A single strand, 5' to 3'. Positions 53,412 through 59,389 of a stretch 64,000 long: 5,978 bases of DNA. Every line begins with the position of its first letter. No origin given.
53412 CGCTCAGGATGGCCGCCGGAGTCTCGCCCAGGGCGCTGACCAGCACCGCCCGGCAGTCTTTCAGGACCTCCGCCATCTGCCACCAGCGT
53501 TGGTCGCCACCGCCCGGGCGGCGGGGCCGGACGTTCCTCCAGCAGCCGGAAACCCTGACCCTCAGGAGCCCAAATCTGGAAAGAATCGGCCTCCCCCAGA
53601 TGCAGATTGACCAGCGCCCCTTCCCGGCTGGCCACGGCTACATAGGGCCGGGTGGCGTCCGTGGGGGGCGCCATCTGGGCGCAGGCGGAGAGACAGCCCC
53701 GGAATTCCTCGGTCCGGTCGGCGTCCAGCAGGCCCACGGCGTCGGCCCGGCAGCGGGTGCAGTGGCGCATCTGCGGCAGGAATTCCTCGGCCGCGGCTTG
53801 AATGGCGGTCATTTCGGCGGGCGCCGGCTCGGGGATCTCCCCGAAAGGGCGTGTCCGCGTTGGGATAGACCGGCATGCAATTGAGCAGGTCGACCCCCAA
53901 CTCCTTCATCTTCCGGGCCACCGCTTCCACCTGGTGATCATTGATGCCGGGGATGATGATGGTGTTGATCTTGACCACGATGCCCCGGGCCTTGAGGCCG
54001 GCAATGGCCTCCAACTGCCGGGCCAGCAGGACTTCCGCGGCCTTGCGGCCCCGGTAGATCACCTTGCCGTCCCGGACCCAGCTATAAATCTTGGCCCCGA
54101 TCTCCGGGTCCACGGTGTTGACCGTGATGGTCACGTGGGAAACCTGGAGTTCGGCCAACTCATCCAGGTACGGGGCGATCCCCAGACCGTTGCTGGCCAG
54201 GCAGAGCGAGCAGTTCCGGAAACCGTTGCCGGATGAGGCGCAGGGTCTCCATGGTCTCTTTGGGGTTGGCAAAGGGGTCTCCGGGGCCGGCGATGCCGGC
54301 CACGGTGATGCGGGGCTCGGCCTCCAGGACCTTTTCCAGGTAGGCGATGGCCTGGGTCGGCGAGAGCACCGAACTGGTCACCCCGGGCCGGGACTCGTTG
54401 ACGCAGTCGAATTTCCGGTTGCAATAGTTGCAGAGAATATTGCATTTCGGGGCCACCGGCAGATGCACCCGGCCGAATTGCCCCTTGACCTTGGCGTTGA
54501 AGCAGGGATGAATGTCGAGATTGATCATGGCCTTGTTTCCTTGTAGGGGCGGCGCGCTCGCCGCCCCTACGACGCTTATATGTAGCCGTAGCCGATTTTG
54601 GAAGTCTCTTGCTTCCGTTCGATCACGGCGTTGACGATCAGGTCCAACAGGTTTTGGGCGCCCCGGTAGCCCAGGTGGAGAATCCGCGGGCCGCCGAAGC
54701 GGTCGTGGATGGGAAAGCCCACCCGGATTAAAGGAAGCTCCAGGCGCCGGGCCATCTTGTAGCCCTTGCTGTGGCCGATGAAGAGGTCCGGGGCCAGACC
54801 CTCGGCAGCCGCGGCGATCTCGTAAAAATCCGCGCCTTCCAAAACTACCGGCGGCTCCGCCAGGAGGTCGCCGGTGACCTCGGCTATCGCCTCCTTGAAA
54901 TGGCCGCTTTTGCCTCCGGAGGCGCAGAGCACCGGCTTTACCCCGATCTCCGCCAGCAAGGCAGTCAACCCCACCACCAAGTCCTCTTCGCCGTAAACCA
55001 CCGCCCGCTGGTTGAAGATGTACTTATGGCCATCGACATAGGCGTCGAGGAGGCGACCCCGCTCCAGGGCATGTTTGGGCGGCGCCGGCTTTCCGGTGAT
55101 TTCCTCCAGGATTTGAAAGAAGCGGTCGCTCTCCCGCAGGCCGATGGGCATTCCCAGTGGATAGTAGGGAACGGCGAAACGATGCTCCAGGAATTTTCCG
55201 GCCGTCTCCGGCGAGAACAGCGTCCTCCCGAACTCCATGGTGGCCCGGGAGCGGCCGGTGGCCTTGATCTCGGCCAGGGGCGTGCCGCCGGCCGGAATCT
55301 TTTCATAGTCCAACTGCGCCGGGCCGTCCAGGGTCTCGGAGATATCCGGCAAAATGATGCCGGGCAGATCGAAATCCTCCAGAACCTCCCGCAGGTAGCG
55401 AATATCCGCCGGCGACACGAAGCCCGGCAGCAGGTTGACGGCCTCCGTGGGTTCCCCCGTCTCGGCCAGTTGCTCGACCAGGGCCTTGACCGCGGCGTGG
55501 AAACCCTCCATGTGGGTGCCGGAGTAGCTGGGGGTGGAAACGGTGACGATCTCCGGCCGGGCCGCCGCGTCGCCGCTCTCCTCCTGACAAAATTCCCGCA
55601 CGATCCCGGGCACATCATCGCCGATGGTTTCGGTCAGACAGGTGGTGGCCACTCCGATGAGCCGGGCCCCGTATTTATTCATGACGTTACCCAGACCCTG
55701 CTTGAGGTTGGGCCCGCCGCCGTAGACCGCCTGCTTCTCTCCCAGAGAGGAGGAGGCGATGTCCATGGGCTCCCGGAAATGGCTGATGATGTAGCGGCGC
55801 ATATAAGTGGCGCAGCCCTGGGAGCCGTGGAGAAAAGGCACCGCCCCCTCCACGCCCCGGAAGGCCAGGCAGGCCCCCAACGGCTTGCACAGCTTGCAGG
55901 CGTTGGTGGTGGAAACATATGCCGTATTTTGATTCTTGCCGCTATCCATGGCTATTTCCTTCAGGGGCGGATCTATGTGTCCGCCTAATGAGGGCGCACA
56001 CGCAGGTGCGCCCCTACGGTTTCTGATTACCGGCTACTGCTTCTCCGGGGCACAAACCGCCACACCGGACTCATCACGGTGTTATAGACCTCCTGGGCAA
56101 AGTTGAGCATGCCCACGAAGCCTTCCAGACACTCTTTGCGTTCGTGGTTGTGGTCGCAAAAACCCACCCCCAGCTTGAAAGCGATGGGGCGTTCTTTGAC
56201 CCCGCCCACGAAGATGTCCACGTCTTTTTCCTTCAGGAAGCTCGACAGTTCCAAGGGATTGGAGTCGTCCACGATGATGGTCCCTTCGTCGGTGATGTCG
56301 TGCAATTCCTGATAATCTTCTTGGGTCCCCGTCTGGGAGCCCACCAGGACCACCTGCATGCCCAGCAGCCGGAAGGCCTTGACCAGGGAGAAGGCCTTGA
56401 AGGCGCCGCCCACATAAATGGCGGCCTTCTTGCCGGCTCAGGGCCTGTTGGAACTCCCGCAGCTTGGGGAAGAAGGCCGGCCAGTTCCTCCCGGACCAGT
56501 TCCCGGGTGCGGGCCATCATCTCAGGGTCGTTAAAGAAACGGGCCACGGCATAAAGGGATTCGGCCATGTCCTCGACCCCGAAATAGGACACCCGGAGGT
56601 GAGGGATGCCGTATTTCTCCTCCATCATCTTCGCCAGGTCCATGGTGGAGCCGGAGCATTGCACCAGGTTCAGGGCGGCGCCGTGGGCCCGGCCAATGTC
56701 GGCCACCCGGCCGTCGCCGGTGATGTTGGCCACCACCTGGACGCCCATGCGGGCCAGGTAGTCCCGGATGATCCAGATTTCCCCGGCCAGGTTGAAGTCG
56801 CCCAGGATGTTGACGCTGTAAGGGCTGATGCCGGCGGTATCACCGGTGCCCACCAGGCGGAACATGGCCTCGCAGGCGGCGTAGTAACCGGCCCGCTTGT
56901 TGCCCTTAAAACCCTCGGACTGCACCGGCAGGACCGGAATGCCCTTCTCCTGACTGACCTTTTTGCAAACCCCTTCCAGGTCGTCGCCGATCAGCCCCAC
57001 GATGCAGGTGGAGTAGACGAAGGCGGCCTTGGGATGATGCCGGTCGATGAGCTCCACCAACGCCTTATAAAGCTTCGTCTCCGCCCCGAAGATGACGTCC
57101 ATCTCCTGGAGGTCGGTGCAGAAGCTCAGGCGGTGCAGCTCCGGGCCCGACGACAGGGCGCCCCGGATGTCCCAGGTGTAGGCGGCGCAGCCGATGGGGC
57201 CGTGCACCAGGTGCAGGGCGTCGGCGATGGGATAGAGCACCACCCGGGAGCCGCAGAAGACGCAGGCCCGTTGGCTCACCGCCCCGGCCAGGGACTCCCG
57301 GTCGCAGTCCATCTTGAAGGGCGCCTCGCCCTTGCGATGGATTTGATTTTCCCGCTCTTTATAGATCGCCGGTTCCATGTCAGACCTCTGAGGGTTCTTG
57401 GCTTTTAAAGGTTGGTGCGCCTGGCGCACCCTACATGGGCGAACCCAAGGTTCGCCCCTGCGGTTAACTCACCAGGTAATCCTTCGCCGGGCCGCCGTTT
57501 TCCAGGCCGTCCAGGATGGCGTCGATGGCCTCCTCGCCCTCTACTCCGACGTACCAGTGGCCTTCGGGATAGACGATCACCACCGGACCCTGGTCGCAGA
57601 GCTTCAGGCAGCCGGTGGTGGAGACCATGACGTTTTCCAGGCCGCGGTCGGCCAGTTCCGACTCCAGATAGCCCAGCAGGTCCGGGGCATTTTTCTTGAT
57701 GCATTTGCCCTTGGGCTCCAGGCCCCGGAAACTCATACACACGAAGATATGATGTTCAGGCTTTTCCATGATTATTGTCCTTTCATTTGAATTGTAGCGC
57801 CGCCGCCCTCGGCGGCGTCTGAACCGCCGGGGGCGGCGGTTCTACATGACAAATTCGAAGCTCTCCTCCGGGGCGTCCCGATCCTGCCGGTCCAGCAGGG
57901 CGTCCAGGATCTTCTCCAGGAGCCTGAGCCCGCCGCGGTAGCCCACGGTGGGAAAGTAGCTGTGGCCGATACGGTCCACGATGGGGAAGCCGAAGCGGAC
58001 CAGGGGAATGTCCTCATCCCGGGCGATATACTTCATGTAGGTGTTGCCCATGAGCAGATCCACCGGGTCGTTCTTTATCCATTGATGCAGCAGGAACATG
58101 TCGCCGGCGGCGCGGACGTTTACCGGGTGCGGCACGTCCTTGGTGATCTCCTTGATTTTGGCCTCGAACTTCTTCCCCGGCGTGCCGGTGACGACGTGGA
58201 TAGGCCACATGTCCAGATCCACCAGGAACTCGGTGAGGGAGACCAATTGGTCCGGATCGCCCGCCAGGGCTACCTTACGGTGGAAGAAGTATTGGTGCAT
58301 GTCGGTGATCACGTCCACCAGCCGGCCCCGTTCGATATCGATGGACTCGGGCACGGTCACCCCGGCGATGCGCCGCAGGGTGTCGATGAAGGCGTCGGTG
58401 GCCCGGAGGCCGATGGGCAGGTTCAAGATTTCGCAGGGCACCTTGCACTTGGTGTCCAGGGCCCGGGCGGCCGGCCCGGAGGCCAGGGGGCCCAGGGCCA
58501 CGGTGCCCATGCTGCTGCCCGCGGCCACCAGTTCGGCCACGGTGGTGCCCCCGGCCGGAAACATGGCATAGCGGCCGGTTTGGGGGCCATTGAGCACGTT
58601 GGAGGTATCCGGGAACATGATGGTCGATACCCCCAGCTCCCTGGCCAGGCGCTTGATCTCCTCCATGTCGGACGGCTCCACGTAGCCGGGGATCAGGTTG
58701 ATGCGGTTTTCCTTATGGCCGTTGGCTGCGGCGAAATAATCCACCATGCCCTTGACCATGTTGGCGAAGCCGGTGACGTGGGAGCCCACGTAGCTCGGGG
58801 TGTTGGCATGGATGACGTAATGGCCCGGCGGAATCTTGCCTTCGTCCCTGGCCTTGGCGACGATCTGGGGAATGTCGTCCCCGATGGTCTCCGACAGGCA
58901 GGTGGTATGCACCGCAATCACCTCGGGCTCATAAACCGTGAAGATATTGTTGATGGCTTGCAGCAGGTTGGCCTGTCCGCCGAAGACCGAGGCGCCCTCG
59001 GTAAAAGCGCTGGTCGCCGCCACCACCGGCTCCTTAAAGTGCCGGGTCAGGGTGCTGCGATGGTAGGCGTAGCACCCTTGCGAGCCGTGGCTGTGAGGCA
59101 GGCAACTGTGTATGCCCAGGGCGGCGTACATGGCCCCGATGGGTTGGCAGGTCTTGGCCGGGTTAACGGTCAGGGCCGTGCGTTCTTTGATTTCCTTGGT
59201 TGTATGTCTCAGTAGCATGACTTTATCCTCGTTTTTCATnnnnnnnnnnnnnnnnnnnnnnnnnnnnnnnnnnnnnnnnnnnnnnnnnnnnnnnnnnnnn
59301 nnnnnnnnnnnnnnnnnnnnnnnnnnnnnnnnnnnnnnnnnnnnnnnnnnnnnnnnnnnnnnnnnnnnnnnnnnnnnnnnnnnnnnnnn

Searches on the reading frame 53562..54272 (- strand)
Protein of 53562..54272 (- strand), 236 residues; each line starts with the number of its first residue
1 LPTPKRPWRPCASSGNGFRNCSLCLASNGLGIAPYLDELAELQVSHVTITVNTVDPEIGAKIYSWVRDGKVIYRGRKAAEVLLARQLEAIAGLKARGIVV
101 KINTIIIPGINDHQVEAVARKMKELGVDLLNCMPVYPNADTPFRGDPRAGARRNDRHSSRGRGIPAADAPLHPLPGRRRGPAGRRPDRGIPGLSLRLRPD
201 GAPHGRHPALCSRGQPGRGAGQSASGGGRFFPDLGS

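Call 80: search_protein_families(library=pfam, max_evalue=0.00001, proteins=[window:53562-54272:-])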
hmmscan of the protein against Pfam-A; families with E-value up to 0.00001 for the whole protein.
window:53562-54272:- (236 aa): 1 family
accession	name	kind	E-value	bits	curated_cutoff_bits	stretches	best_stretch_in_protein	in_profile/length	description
PF04055.27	Radical_SAM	-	1.2e-08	35.8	29.5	1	20-120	77-164/166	Radical SAM superfamily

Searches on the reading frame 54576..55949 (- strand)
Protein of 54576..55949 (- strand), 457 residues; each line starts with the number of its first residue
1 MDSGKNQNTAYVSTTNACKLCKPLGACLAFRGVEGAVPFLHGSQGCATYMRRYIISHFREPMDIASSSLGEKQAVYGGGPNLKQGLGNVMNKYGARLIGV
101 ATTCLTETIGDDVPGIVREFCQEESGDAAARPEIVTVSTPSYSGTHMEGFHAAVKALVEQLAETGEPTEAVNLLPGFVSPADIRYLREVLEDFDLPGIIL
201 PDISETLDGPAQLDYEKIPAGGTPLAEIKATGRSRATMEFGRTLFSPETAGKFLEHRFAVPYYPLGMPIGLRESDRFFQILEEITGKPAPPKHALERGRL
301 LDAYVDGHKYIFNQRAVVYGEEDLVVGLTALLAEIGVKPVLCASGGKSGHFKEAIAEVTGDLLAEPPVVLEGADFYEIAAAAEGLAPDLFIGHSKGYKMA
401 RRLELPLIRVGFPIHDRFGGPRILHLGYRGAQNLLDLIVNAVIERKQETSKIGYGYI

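Call 80: search_protein_families(library=pfam, max_evalue=0.00001, proteins=[window:54576-55949:-])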
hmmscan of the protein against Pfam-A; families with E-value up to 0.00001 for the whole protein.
window:54576-55949:- (457 aa): 1 family
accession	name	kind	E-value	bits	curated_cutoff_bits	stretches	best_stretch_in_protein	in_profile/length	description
PF00148.24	Oxidored_nitro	-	7.6e-125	417.3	28.6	1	21-442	1-398/399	Nitrogenase component 1 type Oxidoreductase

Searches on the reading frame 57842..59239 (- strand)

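Call 80: search_protein_families(library=pfam, max_evalue=0.00001, proteins=[window:57842-59239:-])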
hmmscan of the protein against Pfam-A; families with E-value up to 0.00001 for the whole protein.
window:57842-59239:- (465 aa): 1 family
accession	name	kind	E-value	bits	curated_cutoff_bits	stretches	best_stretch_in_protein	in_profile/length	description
PF00148.24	Oxidored_nitro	-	1.4e-130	436.3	28.6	1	31-448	1-398/399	Nitrogenase component 1 type Oxidoreductase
